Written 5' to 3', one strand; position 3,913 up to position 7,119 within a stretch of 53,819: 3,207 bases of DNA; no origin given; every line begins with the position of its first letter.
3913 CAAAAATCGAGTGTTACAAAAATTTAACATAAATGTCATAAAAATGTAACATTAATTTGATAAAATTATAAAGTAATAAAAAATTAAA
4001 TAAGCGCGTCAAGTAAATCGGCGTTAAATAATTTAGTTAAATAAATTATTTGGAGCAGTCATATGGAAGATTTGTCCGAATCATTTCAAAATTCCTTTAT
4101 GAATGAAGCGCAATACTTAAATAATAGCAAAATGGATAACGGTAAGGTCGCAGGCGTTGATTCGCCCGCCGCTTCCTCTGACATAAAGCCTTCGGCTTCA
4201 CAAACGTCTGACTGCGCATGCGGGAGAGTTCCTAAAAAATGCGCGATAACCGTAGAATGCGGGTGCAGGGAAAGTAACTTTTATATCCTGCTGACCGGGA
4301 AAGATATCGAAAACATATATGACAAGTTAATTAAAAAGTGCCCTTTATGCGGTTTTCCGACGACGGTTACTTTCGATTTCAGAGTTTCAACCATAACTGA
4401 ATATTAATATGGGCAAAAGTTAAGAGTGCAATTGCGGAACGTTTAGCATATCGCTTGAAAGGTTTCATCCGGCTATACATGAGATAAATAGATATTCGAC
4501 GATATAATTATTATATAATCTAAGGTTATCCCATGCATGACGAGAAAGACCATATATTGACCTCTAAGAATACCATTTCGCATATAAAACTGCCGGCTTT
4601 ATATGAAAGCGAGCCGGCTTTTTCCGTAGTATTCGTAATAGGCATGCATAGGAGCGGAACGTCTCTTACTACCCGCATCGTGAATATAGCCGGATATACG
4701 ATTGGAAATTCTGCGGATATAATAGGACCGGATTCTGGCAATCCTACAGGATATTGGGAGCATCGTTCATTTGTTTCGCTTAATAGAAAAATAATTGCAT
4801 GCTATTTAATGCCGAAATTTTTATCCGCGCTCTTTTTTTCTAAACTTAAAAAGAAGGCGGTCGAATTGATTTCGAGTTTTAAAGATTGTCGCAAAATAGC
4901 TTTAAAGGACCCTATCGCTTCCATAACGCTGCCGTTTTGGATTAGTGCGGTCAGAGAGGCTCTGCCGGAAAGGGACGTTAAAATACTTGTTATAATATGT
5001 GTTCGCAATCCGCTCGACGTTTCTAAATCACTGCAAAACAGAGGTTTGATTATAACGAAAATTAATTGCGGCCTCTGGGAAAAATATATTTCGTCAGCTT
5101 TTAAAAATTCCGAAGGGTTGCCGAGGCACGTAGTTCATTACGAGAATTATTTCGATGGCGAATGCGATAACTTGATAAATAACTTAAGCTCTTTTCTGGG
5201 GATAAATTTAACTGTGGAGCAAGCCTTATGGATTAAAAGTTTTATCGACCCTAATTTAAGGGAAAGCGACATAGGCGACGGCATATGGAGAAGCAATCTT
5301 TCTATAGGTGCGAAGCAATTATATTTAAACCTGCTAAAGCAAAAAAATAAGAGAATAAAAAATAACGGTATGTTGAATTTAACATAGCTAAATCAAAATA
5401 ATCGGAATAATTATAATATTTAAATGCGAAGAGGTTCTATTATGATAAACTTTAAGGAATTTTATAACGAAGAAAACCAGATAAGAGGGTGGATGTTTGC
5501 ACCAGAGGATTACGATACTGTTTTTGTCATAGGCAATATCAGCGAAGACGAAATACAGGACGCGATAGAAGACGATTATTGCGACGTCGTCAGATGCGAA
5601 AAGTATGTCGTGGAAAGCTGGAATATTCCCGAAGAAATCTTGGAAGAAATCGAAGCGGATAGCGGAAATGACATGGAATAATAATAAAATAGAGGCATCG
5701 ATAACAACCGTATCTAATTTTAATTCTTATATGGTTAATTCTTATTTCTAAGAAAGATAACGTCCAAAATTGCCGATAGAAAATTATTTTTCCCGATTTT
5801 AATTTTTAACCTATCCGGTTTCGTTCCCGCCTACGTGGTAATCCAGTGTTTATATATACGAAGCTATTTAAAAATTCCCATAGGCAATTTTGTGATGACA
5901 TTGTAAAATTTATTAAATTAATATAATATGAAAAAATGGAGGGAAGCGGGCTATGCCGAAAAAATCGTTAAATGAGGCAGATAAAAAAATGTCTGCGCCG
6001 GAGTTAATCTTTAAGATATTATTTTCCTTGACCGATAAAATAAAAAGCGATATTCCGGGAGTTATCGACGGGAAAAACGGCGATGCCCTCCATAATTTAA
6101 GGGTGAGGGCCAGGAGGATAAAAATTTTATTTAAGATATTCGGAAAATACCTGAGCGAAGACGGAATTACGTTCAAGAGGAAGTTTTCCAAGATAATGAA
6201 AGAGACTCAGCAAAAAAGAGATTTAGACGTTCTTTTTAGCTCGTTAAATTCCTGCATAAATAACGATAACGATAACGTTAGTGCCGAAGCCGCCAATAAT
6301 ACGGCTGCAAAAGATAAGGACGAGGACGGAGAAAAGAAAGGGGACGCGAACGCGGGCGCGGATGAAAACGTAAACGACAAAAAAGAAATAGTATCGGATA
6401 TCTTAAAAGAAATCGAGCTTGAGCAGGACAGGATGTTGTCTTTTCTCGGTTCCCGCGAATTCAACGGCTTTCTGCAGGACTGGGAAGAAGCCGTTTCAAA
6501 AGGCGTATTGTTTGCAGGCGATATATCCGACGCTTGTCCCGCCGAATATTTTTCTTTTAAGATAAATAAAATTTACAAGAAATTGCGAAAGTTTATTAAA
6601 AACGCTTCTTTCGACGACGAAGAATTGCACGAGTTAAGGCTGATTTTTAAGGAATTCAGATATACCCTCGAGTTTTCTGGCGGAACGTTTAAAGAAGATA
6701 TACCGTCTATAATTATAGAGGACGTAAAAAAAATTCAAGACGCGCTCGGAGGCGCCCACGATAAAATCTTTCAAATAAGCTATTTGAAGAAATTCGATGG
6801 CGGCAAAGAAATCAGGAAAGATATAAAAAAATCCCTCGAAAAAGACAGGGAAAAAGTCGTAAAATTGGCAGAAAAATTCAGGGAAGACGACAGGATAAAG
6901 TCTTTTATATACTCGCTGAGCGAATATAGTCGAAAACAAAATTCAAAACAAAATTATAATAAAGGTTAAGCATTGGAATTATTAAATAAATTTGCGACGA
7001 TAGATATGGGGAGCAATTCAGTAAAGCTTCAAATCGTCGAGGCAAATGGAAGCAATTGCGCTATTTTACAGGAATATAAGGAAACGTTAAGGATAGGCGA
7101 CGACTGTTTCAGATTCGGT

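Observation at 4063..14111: Paralogous small Cys-rich (zinc-ribbon-like) domain in two Pho-box operons: a possibly undescribed family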

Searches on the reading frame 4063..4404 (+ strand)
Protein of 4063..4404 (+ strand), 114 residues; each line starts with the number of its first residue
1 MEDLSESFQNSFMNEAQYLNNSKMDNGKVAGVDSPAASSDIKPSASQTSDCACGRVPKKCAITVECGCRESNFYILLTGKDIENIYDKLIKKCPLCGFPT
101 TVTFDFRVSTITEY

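Call 4: search_protein_families(library=pfam, proteins=[window:4063-4404:+], max_evalue=1)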
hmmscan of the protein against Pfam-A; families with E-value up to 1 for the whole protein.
seq(114 aa): 1 family
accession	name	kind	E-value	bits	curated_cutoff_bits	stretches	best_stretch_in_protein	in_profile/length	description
PF09305.16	TACI-CRD2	-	0.5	10.9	22.9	0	85-96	10-21/39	TACI, cysteine-rich domain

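Call 9: find_homologous_proteins(query=window:4063-4404:+, max_evalue=0.01)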
Query seq(114 aa) (114 aa): 1 proteins with E <= 0.01 among 5 candidates.
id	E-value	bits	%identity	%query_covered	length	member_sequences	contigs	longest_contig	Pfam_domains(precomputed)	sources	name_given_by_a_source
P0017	2.7e-71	254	100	100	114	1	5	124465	-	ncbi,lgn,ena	-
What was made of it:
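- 4063..4407 (+): ORF A, 114 aa: the A-type paralogue. Short N-terminal helix, disordered Ser/Ala-rich linker and a C-terminal Cys4 core. The exact protein is on record in NCBI, ENA and Logan assemblies (call 9).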

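Call 53: search_protein_families(library=padloc, alignment_id=A3, max_evalue=0.1)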
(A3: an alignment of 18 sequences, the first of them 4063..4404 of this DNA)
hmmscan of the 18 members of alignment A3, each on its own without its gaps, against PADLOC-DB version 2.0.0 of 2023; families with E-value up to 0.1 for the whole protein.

A. member 1, window:4063-4404:+ (114 aa): 0 families

B. families by the number of members that match (of 18 scanned): 1 family
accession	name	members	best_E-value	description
PDLC03322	MTase_II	2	0.0032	Type II methyltransferase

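Call 54: search_protein_families(library=pfam, alignment_id=A3, max_evalue=1)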
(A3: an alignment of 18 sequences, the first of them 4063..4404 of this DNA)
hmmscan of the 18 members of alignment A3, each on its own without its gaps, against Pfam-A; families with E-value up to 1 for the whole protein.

A. member 1, window:4063-4404:+ (114 aa): 1 family
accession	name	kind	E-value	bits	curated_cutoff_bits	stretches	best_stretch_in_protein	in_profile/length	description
PF09305.16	TACI-CRD2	-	0.5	10.9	22.9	0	85-96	10-21/39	TACI, cysteine-rich domain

B. families by the number of members that match (of 18 scanned): 15 families
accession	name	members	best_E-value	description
PF14149.11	YhfH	5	0.11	YhfH-like protein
PF05207.18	Zn_ribbon_CSL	2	0.024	CSL zinc finger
PF10388.15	YkuI_C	2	0.055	EAL-domain associated signalling protein domain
PF13798.11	PCYCGC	2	0.057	Protein of unknown function with PCYCGC motif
PF10571.15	UPF0547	2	0.093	Uncharacterised protein family UPF0547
PF23014.3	PH_Tiam1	1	0.0084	Tiam1 second PH domain-like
PF12809.12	Metallothi_Euk2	1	0.014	Eukaryotic metallothionein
PF14952.11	zf-tcix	1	0.027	Putative treble-clef, zinc-finger, Zn-binding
PF24612.2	Ig_TgrO1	1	0.035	TgrO1-like, immunoglobulin-like domain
PF19790.4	DUF6274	1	0.04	Family of unknown function (DUF6274)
PF24441.1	DUF7560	1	0.056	Family of unknown function (DUF7560)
PF06331.17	Tfb5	1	0.061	Transcription factor TFIIH complex subunit Tfb5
PF24950.1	Fn3_Dep-1_6th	1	0.069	Dep-1 sixth Fn3-like domain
PF18977.5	DUF5713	1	0.075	Family of unknown function (DUF5713)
PF09305.16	TACI-CRD2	1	0.5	TACI, cysteine-rich domain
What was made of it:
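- On Zn_ribbon_CSL (PF05207, Kti11/DPH3): Best E 0.024, and only 2 of 18 members reach E < 1 (call 54).
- On Classical zinc ribbon (two CxxC knuckles on beta-hairpins): No zinc-ribbon Pfam model reaches significance (call 54).
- On PhnA/YjdM (PF08274/PF03831): No hit at E up to 1 for any of 18 members (call 54).
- On DksA/TraR C4 zinc finger (PF01258): No hit at E up to 1 (call 54).
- On ACT/RAM ferredoxin-like domain: No Pfam ACT hit (call 54).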

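Call 59: predict_structure(alignment_id=A3)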
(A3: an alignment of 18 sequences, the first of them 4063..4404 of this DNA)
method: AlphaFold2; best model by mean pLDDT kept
length: 114 residues; sequences in the alignment: 18
mean_pLDDT: 60.2   pTM: 0.40
mean pLDDT of the five models: 60.2, 60.1, 58.3, 58.1, 57.5
residues with pLDDT >= 90: 0; 70-90: 47; 50-70: 10; < 50: 57
segments of 3 or more residues with pLDDT < 50: 1-9, 11-34, 38-54, 109-114
pLDDT, mean of each block of 10 residues (from residue 1): 47 47 44 45 42 55 83 76 76 84 71 40
secondary structure, 60 per line:
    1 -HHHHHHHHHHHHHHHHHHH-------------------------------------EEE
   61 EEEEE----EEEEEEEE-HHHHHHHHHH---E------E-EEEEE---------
elements in order: H2-20 E58-65 E70-77 H79-88 E101-105
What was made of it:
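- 4063..4407 (+): The AF2 core, residues 58-106, has pLDDT 76-84 with beta-beta-alpha-beta topology (call 59).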

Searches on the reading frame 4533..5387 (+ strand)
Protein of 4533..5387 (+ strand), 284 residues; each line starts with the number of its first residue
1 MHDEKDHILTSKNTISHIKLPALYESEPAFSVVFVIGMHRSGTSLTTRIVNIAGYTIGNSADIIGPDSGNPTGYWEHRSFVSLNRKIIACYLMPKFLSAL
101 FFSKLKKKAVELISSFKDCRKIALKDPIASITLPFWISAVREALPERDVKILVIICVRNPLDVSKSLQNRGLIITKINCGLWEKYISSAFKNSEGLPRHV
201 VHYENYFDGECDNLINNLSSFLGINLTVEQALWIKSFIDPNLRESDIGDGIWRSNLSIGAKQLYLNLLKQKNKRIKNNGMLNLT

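Call 4: search_protein_families(library=pfam, proteins=[window:4533-5387:+], max_evalue=1)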
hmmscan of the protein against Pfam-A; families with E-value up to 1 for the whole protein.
window:4533-5387:+ (284 aa): 2 families
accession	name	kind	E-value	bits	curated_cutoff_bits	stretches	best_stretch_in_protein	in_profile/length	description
PF00685.33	Sulfotransfer_1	-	3.3e-05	23.8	22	1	33-231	4-188/255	Sulfotransferase domain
PF13469.12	Sulfotransfer_3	-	0.077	13.7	27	1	33-49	2-18/216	Sulfotransferase family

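Call 39: search_protein_families(library=ncbifam, proteins=[window:4533-5387:+], max_evalue=0.00001)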
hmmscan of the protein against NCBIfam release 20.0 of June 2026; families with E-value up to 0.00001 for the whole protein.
window:4533-5387:+ (284 aa): 0 families

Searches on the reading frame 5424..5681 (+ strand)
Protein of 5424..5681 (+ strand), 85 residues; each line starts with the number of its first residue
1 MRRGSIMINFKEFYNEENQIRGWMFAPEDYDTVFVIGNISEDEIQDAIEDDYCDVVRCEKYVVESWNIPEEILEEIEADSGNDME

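Call 4: search_protein_families(library=pfam, proteins=[window:5424-5681:+], max_evalue=1)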
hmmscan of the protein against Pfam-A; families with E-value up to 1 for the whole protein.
window:5424-5681:+ (85 aa): 4 families
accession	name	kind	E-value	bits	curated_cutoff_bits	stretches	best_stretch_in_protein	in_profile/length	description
PF07140.17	IFNGR1_D2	-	0.019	15.6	28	1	29-62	41-72/108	Interferon gamma receptor (IFNGR1), D2 domain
PF10546.14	P63C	-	0.02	15.9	26.1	1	11-60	19-68/93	P63C domain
PF24975.1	UBA_Rad5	-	0.12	12.9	27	0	68-85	12-29/40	Fungal Rad5 UBA-like domain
PF05193.26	Peptidase_M16_C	-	0.14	12.5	23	1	32-71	21-58/181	Peptidase M16 inactive domain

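Call 39: search_protein_families(library=ncbifam, proteins=[window:5424-5681:+], max_evalue=0.00001)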
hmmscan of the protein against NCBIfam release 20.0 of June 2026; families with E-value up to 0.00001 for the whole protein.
window:5424-5681:+ (85 aa): 0 families

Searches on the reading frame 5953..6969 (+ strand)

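Call 4: search_protein_families(library=pfam, proteins=[window:5953-6969:+], max_evalue=1)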
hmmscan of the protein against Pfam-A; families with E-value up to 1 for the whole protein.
window:5953-6969:+ (338 aa): 5 families
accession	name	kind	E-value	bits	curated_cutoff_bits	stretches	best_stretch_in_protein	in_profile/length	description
PF05235.19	CHAD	-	4.1e-27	96.1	25.6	1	23-271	3-220/228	CHAD domain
PF12732.12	YtxH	-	0.038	14.9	37.5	1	284-325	23-62/71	YtxH-like protein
PF02662.21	FlpD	-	0.061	13.8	22.3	0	183-226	53-96/123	Methyl-viologen-reducing hydrogenase, delta subunit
PF01366.23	PRTP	-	0.13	10.8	24.6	1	79-162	398-479/656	Herpesvirus processing and transport protein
PF22973.2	GWD1_pHisD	-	0.23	11.5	27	1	28-60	43-75/115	Alpha-glucan water dikinase, phosphohistidine-like domain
